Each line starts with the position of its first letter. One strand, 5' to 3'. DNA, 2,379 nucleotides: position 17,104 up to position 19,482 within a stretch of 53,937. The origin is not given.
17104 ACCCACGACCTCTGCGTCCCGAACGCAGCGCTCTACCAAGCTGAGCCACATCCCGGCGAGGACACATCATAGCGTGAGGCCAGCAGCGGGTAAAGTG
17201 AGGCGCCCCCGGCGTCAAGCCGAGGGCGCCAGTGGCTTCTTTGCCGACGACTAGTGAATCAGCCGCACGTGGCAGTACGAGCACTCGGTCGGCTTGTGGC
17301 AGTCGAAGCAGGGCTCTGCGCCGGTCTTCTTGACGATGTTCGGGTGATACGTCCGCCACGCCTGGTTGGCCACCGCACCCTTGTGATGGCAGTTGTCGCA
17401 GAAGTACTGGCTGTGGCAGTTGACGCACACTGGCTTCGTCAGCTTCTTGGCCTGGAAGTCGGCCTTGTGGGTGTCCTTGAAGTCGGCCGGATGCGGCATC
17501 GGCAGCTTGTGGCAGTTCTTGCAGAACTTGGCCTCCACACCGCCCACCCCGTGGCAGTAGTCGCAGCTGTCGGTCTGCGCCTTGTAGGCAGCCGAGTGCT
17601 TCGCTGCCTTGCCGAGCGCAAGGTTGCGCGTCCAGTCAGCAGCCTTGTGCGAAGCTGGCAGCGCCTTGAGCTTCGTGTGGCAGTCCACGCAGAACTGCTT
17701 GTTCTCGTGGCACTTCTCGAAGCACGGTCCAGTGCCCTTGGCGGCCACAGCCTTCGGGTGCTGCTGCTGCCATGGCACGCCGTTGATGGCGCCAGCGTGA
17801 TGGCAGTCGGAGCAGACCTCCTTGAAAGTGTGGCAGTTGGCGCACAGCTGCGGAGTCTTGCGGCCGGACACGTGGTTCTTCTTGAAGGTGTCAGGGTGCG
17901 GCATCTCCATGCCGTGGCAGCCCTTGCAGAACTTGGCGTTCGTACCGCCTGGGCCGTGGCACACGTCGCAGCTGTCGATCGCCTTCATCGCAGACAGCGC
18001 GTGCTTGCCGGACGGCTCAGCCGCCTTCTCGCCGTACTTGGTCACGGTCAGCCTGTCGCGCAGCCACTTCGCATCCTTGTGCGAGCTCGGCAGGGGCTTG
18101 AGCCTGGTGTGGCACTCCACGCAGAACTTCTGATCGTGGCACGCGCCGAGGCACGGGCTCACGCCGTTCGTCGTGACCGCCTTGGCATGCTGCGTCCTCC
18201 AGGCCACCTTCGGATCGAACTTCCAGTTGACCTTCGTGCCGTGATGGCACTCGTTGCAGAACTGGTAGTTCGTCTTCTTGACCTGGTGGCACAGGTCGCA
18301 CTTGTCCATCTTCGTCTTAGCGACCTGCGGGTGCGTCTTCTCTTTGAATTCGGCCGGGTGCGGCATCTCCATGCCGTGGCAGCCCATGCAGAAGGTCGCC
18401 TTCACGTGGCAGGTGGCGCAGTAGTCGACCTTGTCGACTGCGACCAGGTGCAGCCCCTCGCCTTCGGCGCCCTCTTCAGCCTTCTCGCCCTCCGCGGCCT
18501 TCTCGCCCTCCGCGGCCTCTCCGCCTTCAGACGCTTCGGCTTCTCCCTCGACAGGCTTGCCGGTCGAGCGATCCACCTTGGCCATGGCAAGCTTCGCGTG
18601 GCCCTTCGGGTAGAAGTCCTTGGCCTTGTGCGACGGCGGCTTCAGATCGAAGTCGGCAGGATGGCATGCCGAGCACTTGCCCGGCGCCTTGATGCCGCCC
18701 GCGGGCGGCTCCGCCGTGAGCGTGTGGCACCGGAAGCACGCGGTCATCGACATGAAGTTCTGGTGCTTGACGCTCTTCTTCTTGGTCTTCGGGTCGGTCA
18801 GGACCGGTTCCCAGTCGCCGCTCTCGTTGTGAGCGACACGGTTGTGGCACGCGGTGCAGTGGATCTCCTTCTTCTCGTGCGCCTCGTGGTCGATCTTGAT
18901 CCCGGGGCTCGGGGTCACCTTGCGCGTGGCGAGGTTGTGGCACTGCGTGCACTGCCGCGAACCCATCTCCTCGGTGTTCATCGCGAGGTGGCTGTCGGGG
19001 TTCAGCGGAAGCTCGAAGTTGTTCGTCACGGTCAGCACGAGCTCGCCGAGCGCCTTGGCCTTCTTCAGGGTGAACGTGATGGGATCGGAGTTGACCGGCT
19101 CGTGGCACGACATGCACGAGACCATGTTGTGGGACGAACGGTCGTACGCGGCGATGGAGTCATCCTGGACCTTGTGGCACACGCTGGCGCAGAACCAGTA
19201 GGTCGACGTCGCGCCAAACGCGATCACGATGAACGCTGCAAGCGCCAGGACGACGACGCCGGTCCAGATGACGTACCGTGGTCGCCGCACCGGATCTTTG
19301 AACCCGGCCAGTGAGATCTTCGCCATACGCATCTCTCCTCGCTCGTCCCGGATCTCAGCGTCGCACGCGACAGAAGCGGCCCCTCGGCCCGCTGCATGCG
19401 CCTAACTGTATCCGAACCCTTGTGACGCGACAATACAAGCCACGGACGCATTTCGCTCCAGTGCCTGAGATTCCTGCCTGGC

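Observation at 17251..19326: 24-heme cytochrome that may fuse a quinol-oxidising NapC/NirT head to an 18-heme wire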

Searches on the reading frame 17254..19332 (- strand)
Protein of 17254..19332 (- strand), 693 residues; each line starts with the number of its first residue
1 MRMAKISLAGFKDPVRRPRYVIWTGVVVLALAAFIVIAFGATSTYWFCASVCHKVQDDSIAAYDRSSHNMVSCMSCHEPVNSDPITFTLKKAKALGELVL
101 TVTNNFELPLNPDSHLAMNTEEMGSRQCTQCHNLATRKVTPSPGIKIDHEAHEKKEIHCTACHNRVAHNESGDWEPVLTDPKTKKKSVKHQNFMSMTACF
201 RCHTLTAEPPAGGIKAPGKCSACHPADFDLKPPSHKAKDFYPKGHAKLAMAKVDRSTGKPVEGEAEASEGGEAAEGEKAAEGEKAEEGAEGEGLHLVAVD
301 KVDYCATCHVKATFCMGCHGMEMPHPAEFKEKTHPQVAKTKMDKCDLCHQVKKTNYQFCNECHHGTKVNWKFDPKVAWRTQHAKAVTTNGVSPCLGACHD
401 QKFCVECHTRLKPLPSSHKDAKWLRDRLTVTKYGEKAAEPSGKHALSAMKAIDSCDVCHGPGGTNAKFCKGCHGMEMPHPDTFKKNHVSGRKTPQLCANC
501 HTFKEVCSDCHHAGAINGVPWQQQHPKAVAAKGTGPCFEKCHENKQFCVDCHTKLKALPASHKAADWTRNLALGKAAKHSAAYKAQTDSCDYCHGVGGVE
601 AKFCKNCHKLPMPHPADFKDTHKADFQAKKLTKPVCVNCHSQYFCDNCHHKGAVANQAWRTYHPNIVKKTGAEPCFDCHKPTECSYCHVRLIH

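Call 4: search_protein_families(library=pfam, proteins=[window:17254-19332:-], max_evalue=1)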
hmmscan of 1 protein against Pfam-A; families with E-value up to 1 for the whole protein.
window:17254-19332:- (693 aa): 5 families
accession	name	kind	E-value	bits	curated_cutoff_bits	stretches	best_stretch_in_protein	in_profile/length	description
PF03264.19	Cytochrom_NNT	-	1.4e-14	54.6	24.1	3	26-169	17-170/174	NapC/NirT cytochrome c family, N-terminal region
PF14522.11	Cytochrome_C7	-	1.7e-10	41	24.8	1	147-224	3-66/67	Cytochrome c7 and related cytochrome c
PF14537.11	Cytochrom_c3_2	-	4e-08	34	25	3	400-473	25-78/79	Cytochrome c3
PF02085.21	Cytochrom_CIII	-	1e-07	32.7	22.9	4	143-224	19-101/101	Class III cytochrome C family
PF12773.13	DZR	-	5.2e-05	23.8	27.3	2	537-607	4-44/45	Double zinc ribbon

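Call 5: search_protein_families(library=ncbifam, proteins=[window:17254-19332:-], max_evalue=1)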
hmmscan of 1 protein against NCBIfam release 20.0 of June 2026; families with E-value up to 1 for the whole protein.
window:17254-19332:- (693 aa): 2 families
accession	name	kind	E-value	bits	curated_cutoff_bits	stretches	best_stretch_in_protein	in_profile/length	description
TIGR03153.1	cytochr_NrfH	equivalog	1.6e-10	41.1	134.2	1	26-168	5-138/138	cytochrome c nitrite reductase small subunit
TIGR02161.1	napC_nirT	subfamily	8.2e-06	25.8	310.6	1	29-169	30-180/185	periplasmic nitrate (or nitrite) reductase c-type cytochrome, NapC/NirT family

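Call 8: find_homologous_proteins(query=window:17254-19332:-)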
Query window:17254-19332:- (693 aa): 457 proteins with E <= 0.001 among 8000 candidates; the best 120 are listed.
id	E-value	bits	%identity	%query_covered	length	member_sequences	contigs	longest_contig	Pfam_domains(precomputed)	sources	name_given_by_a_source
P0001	0.0e+0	1485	87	100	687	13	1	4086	PF14537.12,PF03264.20,PF02085.22,PF14522.12,PF22113.2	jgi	jgi:nitrate/TMAO reductase-like tetraheme cytochrome c subunit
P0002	0.0e+0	1363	81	100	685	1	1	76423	PF14537.12,PF12773.14,PF03264.20,PF02085.22,PF14522.12,PF22113.2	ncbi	-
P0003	0.0e+0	1343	80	99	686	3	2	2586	PF14537.12,PF03264.20,PF02085.22,PF14522.12,PF22113.2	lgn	-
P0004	0.0e+0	1311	79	99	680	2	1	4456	PF14537.12,PF03264.20,PF02085.22,PF14522.12,PF22113.2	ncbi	ncbi:MAG: NapC/NirT family cytochrome c [Coriobacteriales bacterium]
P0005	0.0e+0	1272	76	100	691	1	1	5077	PF14537.12,PF03264.20,PF14522.12,PF22113.2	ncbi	-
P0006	0.0e+0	1264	75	100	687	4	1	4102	PF14537.12,PF03264.20,PF02085.22,PF14522.12,PF22113.2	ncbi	-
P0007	0.0e+0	1262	77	99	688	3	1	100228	PF14537.12,PF12773.14,PF03264.20,PF02085.22,PF14522.12,PF22113.2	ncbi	-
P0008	0.0e+0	1210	72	100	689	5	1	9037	PF14537.12,PF03264.20,PF02085.22,PF14522.12,PF22113.2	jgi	-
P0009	0.0e+0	1169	71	100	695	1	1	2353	PF14537.12,PF03264.20,PF02085.22,PF14522.12,PF22113.2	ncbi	-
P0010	0.0e+0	1166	71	100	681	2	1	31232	PF14537.12,PF03264.20,PF14522.12,PF22113.2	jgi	-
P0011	0.0e+0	1143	69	99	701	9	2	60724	PF14537.12,PF03264.20,PF02085.22,PF14522.12,PF22113.2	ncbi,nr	ncbi:MAG: NapC/NirT family cytochrome c [Actinomycetota bacterium]|nr:NapC/NirT family cytochrome c 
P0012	0.0e+0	1128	75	89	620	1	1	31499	PF14537.12,PF14522.12,PF22113.2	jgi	jgi:hypothetical protein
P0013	0.0e+0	1125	69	100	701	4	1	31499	PF14537.12,PF03264.20,PF14522.12,PF22113.2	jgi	jgi:hypothetical protein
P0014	0.0e+0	1105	66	100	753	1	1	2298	PF14537.12,PF03264.20,PF02085.22,PF14522.12,PF22113.2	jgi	jgi:hypothetical protein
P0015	0.0e+0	1101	67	100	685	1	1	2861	PF14537.12,PF03264.20,PF02085.22,PF14522.12,PF22113.2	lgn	-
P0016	0.0e+0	1094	66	100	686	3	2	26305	PF14537.12,PF03264.20,PF02085.22,PF14522.12,PF22113.2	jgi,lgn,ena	-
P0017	0.0e+0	1068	66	99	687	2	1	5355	PF03264.20,PF14522.12,PF22113.2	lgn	-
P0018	0.0e+0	1059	64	100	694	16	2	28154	PF14537.12,PF03264.20,PF02085.22,PF14522.12,PF22113.2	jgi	jgi:hypothetical protein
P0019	0.0e+0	1037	63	99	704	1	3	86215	PF14537.12,PF03264.20,PF02085.22,PF14522.12,PF22113.2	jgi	jgi:hypothetical protein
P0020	0.0e+0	1031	62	99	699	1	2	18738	PF14537.12,PF03264.20,PF02085.22,PF14522.12,PF22113.2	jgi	jgi:hypothetical protein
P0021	0.0e+0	1017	62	99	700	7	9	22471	PF14537.12,PF03264.20,PF02085.22,PF14522.12,PF22113.2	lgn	-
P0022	0.0e+0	1016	61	99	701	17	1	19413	PF03264.20,PF14522.12,PF22113.2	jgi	-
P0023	0.0e+0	1014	61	99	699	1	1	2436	PF03264.20,PF02085.22,PF14522.12,PF22113.2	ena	-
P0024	1.5e-298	1010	62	99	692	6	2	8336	PF03264.20,PF02085.22,PF14522.12,PF22113.2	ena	-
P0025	1.8e-297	1007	62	99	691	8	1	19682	PF03264.20,PF14522.12,PF22113.2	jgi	jgi:hypothetical protein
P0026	7.6e-296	1002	62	99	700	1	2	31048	PF14537.12,PF03264.20,PF02085.22,PF14522.12,PF22113.2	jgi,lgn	jgi:hypothetical protein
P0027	9.9e-295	998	62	99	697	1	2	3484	PF03264.20,PF02085.22,PF14522.12,PF22113.2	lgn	-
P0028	3.2e-294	996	62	96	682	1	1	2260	PF03264.20,PF02085.22,PF14522.12,PF22113.2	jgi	jgi:hypothetical protein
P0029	1.9e-291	987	59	99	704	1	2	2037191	PF12773.14,PF03264.20,PF02085.22,PF14522.12,PF22113.2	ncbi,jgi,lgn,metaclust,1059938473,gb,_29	metaclust:\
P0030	7.8e-289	978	60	99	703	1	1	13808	PF03264.20,PF14522.12,PF22113.2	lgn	-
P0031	1.4e-288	977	60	99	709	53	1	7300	PF03264.20,PF02085.22,PF14522.12,PF22113.2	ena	-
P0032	7.6e-287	972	59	99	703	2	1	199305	PF03264.20,PF02085.22,PF14522.12,PF22113.2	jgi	-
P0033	2.2e-286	970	59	99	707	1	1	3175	PF03264.20,PF02085.22,PF14522.12,PF22113.2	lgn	-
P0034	3.3e-286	970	58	99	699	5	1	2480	PF12773.14,PF03264.20,PF02085.22,PF14522.12,PF22113.2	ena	-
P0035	3.0e-284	963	58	99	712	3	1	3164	PF03264.20,PF02085.22,PF14522.12,PF22113.2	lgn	-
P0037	1.2e-277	941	59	99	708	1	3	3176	PF14537.12,PF03264.20,PF02085.22,PF14522.12,PF22113.2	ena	-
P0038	3.2e-277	940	60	95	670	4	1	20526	PF03264.20,PF02085.22,PF14522.12,PF22113.2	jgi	jgi:nitrate/TMAO reductase-like tetraheme cytochrome c subunit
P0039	3.6e-275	933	56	99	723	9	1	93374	PF12773.14,PF03264.20,PF02085.22,PF14522.12,PF22113.2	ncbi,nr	ncbi:MAG: cytochrome c3 family protein [Coriobacteriia bacterium]|nr:cytochrome c3 family protein [C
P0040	1.2e-267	908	57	100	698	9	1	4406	PF14537.12,PF03264.20,PF14522.12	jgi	-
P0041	3.9e-263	893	56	100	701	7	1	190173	PF03264.20,PF02085.22,PF14522.12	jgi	jgi:hypothetical protein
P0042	9.6e-262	889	57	99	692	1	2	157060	PF14537.12,PF03264.20,PF02085.22,PF14522.12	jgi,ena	jgi:hypothetical protein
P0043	1.8e-259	881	56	99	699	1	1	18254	PF14537.12,PF03264.20,PF02085.22,PF14522.12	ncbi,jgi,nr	ncbi:MAG: NapC/NirT family cytochrome c [Coriobacteriia bacterium]|jgi:hypothetical protein|nr:NapC/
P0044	1.1e-258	879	56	99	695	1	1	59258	PF14537.12,PF03264.20,PF02085.22,PF14522.12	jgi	-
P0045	1.7e-258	878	55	99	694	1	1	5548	PF03264.20,PF14522.12,PF22113.2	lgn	-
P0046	5.0e-257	873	54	99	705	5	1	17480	PF03264.20,PF14522.12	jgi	jgi:hypothetical protein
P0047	1.3e-256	872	56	99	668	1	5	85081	PF14537.12,PF03264.20,PF02085.22,PF14522.12,PF22113.2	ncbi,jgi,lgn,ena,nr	ncbi:MAG: NapC/NirT family cytochrome c [Clostridiales bacterium]|nr:NapC/NirT family cytochrome c [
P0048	4.9e-255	867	55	99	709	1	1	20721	PF14537.12,PF03264.20,PF14522.12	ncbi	-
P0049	2.8e-252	857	54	99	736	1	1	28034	PF03264.20,PF02085.22,PF14522.12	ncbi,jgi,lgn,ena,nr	ncbi:MAG: NapC/NirT family cytochrome c [Coriobacteriia bacterium]|nr:NapC/NirT family cytochrome c 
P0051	1.9e-250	851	55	99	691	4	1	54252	PF03264.20,PF14522.12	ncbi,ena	-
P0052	3.0e-250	851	56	99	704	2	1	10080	PF14537.12,PF03264.20,PF02085.22,PF14522.12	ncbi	-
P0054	9.8e-249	846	53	99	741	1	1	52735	PF03264.20,PF14522.12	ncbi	-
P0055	3.0e-248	844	56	100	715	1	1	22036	PF03264.20,PF14522.12,PF22113.2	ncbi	-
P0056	1.6e-247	842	54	99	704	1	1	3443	PF14537.12,PF03264.20,PF14522.12,PF22113.2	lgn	-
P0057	8.9e-247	839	54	99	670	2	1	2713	PF14537.12,PF03264.20,PF02085.22,PF14522.12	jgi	-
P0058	8.3e-245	833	54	99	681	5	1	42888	PF14537.12,PF03264.20,PF02085.22,PF14522.12,PF22113.2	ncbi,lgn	-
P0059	9.3e-245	833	57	40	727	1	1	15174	PF03264.20,PF02085.22,PF14522.12,PF22113.2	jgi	jgi:hypothetical protein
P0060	1.0e-244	833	53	99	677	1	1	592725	PF14537.12,PF03264.20,PF02085.22,PF14522.12,PF22113.2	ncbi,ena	-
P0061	4.0e-244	831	54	99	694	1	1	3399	PF14537.12,PF03264.20,PF14522.12,PF22113.2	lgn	-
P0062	2.1e-243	828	54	99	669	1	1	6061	PF14537.12,PF03264.20,PF14522.12,PF22113.2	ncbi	-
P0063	2.8e-242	824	53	99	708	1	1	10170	PF14537.12,PF03264.20,PF02085.22,PF14522.12,PF22113.2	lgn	-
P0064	2.5e-241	821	51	99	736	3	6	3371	PF03264.20,PF02085.22,PF14522.12,PF22113.2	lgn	-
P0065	2.7e-241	821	51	99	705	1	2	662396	PF03264.20,PF14522.12,PF22113.2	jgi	-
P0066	6.5e-239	813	54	100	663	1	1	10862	PF14537.12,PF03264.20,PF14522.12,PF22113.2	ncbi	ncbi:MAG TPA: NapC/NirT family cytochrome c [Coriobacteriia bacterium]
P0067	9.5e-239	813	54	99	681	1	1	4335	PF09699.16,PF03264.20,PF14522.12,PF22113.2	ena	-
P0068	9.9e-239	813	52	99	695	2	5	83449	PF03264.20,PF02085.22,PF14522.12,PF22113.2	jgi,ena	-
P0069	1.2e-238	812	52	99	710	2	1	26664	PF14537.12,PF03264.20,PF14522.12,PF22113.2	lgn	-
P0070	2.9e-237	808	53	99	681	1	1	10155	PF14537.12,PF03264.20,PF14522.12,PF22113.2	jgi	jgi:hypothetical protein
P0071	3.6e-237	808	53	99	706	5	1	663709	PF14537.12,PF03264.20,PF14522.12,PF22113.2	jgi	-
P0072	9.0e-236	803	53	99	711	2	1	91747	PF14537.12,PF03264.20,PF14522.12,PF22113.2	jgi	-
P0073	1.4e-235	802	53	99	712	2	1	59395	PF14537.12,PF03264.20,PF14522.12,PF22113.2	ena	-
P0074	2.3e-234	798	52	100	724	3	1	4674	PF03264.20,PF14522.12,PF22113.2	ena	-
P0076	4.2e-234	797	52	99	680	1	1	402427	PF03264.20,PF14522.12,PF22113.2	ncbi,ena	-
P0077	1.3e-233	796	53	99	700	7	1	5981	PF14537.12,PF03264.20,PF22113.2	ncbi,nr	ncbi:MAG: NapC/NirT family cytochrome c [Coriobacteriia bacterium]|nr:NapC/NirT family cytochrome c 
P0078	2.2e-233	795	53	100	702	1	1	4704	PF03264.20,PF02085.22,PF14522.12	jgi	jgi:hypothetical protein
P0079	3.1e-232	791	54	100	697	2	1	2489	PF03264.20,PF14522.12,PF22113.2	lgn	-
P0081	2.9e-230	785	53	100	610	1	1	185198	PF03264.20,PF02085.22,PF14522.12,PF22113.2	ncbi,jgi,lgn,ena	ncbi:MAG: NapC/NirT family cytochrome c [Coriobacteriia bacterium]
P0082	1.8e-229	782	51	99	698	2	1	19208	PF14537.12,PF03264.20,PF02085.22,PF14522.12,PF22113.2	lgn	-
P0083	4.3e-229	781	54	99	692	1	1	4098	PF14537.12,PF03264.20,PF02085.22,PF14522.12,PF22113.2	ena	-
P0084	8.6e-229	780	51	99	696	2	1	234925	PF14537.12,PF03264.20,PF02085.22,PF14522.12,PF22113.2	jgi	-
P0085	3.8e-228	778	53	100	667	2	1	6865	PF14537.12,PF03264.20,PF14522.12,PF22113.2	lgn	-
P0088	1.7e-227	776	52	100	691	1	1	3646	PF14537.12,PF03264.20,PF02085.22,PF14522.12,PF22113.2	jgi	jgi:cytochrome c-type protein NapC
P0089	2.1e-227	775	51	99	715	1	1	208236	PF03264.20,PF14522.12,PF22113.2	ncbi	-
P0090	3.8e-227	774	53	99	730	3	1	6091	PF03264.20,PF14522.12,PF22113.2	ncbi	-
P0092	5.6e-227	774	51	99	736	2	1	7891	PF03264.20,PF02085.22,PF14522.12,PF22113.2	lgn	-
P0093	1.3e-226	773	52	99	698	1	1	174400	PF03264.20,PF02085.22,PF14522.12,PF22113.2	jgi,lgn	jgi:cytochrome c-type protein NapC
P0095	4.3e-226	771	52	99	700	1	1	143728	PF03264.20,PF14522.12,PF22113.2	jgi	-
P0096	4.7e-226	771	51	99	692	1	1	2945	PF03264.20,PF22113.2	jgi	jgi:nitrate/TMAO reductase-like tetraheme cytochrome c subunit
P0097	5.5e-226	771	53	100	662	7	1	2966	PF03264.20,PF14522.12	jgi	jgi:nitrate/TMAO reductase-like tetraheme cytochrome c subunit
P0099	7.4e-226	770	52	100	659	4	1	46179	PF14537.12,PF03264.20,PF02085.22,PF14522.12,PF22113.2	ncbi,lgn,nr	ncbi:MAG: cytochrome c3 family protein [Coriobacteriia bacterium]|nr:cytochrome c3 family protein [C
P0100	1.0e-225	770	52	100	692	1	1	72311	PF03264.20,PF14522.12,PF22113.2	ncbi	ncbi:MAG: hypothetical protein Kow0056_16970 [Coriobacteriia bacterium]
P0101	5.1e-225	767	51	99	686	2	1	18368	PF14537.12,PF03264.20,PF14522.12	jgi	jgi:nitrate/TMAO reductase-like tetraheme cytochrome c subunit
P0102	5.5e-225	767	50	99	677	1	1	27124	PF03264.20,PF02085.22,PF14522.12,PF22113.2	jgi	jgi:hypothetical protein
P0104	6.2e-224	764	51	99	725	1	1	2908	PF03264.20,PF02085.22,PF14522.12,PF22113.2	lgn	-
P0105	8.9e-224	763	53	100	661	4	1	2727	PF14537.12,PF03264.20,PF14522.12,PF22113.2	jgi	jgi:nitrate/TMAO reductase-like tetraheme cytochrome c subunit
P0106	1.1e-223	763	51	99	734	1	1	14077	PF03264.20,PF14522.12,PF22113.2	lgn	-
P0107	1.4e-223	763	50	99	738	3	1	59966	PF03264.20,PF14522.12,PF22113.2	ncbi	-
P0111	2.2e-223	762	52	99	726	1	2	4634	PF03264.20,PF02085.22,PF14522.12,PF22113.2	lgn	-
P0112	8.5e-223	760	51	99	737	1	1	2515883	PF03264.20,PF14522.12,PF22113.2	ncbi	-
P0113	1.3e-222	759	51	95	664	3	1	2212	PF03264.20,PF02085.22,PF14522.12,PF22113.2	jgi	jgi:nitrate/TMAO reductase-like tetraheme cytochrome c subunit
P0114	3.2e-222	758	52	100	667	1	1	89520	PF14537.12,PF03264.20,PF14522.12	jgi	-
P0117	2.4e-221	755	52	100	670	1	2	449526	PF03264.20,PF14522.12,PF22113.2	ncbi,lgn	-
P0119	1.8e-220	752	51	100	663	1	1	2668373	PF14537.12,PF03264.20,PF14522.12,PF22113.2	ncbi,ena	-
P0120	1.9e-220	752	52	100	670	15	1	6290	PF03264.20,PF02085.22,PF14522.12,PF22113.2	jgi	-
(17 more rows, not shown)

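Call 15: search_solved_structures(query=A1, max_evalue=1, show_alignments=3)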
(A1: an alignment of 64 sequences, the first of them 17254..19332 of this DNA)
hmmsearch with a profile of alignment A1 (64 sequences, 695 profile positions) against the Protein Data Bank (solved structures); distinct sequences matched with E-value up to 1: 2.
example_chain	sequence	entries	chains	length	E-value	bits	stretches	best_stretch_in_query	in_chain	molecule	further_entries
2j7a_C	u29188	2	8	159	5.1e-05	25.2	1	23-166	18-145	CYTOCHROME C QUINOL DEHYDROGENASE NRFH | NAPC/NIRT CYTOCHROME C FAMILY PROTEIN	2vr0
1nlt_A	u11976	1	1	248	0.15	13.7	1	454-497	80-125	Mitochondrial protein import protein MAS5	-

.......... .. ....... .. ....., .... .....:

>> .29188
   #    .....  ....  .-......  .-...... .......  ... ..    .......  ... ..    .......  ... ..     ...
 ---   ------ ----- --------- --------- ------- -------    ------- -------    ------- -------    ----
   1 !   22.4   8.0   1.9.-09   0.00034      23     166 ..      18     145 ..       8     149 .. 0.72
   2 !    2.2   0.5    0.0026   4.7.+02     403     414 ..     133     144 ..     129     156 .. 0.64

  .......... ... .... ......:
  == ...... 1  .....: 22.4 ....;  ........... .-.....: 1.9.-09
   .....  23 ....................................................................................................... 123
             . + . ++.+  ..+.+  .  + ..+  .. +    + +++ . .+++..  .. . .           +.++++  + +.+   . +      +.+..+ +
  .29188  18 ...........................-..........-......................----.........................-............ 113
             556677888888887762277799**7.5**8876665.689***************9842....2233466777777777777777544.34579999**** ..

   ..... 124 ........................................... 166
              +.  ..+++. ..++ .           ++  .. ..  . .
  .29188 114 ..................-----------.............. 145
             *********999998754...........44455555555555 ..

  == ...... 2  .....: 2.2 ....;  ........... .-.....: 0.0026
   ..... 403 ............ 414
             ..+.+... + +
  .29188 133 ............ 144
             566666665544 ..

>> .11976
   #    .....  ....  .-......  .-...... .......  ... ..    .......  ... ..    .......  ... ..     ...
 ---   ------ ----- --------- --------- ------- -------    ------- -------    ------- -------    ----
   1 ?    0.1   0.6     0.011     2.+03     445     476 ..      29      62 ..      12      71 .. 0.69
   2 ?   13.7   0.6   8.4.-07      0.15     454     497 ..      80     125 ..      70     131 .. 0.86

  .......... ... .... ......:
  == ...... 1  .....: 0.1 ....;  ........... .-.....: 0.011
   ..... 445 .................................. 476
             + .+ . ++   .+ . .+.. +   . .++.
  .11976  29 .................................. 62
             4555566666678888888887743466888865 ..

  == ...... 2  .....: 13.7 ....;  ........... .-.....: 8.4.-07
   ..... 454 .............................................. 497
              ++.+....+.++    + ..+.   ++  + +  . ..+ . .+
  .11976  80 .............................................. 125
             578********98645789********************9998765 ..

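Call 17: find_related_loci(query=window:17254-19332:-, collection=genome_contigs, flank=10000)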
Query window:17254-19332:- (693 aa) in genome_contigs; peptide patterns used: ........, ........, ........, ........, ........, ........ (x = any residue, [..] = any of these).
71 stretches matched a pattern; 55 encode a relative of the query (tblastn E <= 1e-3); 55 distinct loci.
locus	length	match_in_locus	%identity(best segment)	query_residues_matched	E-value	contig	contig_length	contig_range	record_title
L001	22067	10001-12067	90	1-693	0e+0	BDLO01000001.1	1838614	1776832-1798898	Coriobacteriaceae bacterium EMTCatB1 DNA, scaffold1, whole genome shotgun sequence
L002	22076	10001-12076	89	1-691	0e+0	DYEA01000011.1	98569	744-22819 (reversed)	MAG TPA_asm: Slackia sp. isolate Tomsk_69_21 Tomsk_k141_37955, whole genome shotgun sequence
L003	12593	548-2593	79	1-691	0e+0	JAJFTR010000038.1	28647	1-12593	MAG: Actinomycetes bacterium isolate bin.250 k141_1254989, whole genome shotgun sequence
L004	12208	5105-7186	80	1-691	0e+0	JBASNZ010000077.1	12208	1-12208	MAG: Coriobacteriia bacterium isolate MFD12108_ilm_asm_bin9 k127_132392, whole genome shotgun sequence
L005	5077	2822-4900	76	1-693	0e+0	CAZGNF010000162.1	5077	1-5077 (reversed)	MAG TPA_asm: uncultured Coriobacteriaceae bacterium isolate binchicken_co269_80 genome assembly, contig: NODE_17443_leng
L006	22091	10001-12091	77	1-691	0e+0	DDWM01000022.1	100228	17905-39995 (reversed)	MAG TPA_asm: Actinobacteria bacterium UBA2286 UBA2286_contig_8773, whole genome shotgun sequence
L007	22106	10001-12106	69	1-692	0e+0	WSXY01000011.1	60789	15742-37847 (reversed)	MAG: Actinobacteria bacterium isolate X3_MetaBAT.18 scaffold_358, whole genome shotgun sequence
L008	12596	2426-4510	57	1-691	0e+0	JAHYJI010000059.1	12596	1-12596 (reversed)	MAG: Coriobacteriia bacterium isolate KA18 NODE_2359_length_12596_cov_13.637421, whole genome shotgun sequence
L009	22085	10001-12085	56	1-691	0e+0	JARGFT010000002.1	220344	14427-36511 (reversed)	MAG: Anaerosomatales bacterium isolate C14-13 NODE_2_length_220344_cov_6.848933, whole genome shotgun sequence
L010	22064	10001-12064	56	1-691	0e+0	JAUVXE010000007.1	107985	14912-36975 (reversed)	MAG: Coriobacteriia bacterium isolate CSMAG_1208 CSMAG_1208_k127_6107865_length_107985_cov_25.0006, whole genome shotgun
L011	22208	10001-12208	53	1-691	0e+0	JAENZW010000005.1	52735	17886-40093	MAG: Actinomycetota bacterium isolate BM5_bin.17 BM5_bin17_NODE_222_length_52735_cov_27.085535, whole genome shotgun seq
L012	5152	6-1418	75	218-693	0e+0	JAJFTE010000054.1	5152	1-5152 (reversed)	MAG: Actinomycetes bacterium isolate bin.129 k141_3950447, whole genome shotgun sequence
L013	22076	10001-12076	52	3-692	0e+0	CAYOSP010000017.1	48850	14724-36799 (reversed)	MAG TPA_asm: uncultured Eubacteriales bacterium isolate SRP141376_co1_222 genome assembly, contig: NODE_1783_length_4885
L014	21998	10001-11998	52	1-693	0e+0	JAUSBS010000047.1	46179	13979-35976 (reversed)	MAG: Coriobacteriia bacterium isolate E6_metabat.bin.92 E6_k141_92110, whole genome shotgun sequence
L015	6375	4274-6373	52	3-691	0e+0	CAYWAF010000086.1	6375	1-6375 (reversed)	MAG TPA_asm: uncultured Eubacteriales bacterium isolate SRP338002_co1_216 genome assembly, contig: NODE_11241_length_637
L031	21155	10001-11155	51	2-690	7e-122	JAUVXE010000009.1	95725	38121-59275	MAG: Coriobacteriia bacterium isolate CSMAG_1208 CSMAG_1208_k127_3927238_length_95725_cov_26.0045, whole genome shotgun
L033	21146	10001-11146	59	3-690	7e-142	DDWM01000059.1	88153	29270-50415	MAG TPA_asm: Actinobacteria bacterium UBA2286 UBA2286_contig_1737, whole genome shotgun sequence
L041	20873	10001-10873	55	3-320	5e-97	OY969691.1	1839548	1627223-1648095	MAG: uncultured Coriobacteriia bacterium isolate MFD03726.bin.c.2 genome assembly, chromosome: 1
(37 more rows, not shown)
